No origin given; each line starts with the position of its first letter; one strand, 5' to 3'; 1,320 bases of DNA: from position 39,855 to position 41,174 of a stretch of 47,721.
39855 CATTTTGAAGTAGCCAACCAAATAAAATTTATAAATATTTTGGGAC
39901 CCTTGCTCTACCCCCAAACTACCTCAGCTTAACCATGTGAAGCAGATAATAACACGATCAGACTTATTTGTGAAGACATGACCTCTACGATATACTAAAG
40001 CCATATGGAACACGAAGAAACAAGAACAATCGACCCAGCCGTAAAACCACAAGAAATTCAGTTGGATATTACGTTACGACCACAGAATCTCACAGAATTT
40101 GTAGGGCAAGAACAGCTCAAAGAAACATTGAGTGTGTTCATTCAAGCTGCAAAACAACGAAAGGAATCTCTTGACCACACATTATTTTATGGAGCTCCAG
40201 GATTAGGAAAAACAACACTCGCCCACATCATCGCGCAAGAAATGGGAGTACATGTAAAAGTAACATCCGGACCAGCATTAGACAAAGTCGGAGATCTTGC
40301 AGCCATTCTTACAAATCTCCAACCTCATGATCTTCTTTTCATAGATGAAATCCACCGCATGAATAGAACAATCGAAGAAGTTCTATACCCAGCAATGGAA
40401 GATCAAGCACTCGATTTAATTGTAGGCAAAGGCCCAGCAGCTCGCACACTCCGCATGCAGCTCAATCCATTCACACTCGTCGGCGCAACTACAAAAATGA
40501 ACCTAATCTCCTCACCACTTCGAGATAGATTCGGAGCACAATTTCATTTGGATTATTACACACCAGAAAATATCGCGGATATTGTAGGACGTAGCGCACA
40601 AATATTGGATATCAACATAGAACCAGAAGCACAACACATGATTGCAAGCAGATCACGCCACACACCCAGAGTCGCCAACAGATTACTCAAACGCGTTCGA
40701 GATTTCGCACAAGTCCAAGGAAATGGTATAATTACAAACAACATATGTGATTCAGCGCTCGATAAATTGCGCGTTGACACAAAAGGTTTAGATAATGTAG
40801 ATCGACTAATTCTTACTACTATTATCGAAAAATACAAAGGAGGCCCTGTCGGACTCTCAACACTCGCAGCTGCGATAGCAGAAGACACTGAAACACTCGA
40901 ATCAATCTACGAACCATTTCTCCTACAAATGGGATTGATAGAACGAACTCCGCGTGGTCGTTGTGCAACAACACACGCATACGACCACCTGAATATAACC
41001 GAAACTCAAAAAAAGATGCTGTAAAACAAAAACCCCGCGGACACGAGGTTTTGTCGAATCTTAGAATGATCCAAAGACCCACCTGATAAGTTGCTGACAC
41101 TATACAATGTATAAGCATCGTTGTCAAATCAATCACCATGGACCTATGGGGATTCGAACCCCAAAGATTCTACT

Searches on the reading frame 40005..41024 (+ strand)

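Call 80: search_protein_families(library=pfam, max_evalue=0.00001, proteins=[window:40005-41024:+])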
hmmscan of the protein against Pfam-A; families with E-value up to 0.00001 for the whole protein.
window:40005-41024:+ (339 aa): 5 families
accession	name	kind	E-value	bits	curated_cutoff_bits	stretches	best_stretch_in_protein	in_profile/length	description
PF05496.18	RuvB_N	-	1.8e-77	259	27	1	24-182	1-159/159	Holliday junction DNA helicase RuvB P-loop domain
PF17864.7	AAA_lid_4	-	2.7e-29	101.2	27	1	185-258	1-74/74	RuvB AAA lid domain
PF05491.19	RuvB_C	-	7e-26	90.4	24.7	1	260-330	2-72/72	RuvB C-terminal winged helix domain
PF00004.35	AAA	-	6.3e-21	75.6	21.2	1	60-183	2-130/131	ATPase family associated with various cellular activities (AAA)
PF07728.20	AAA_5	-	3.9e-07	30.6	22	0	58-176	1-139/139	AAA domain (dynein-related subfamily)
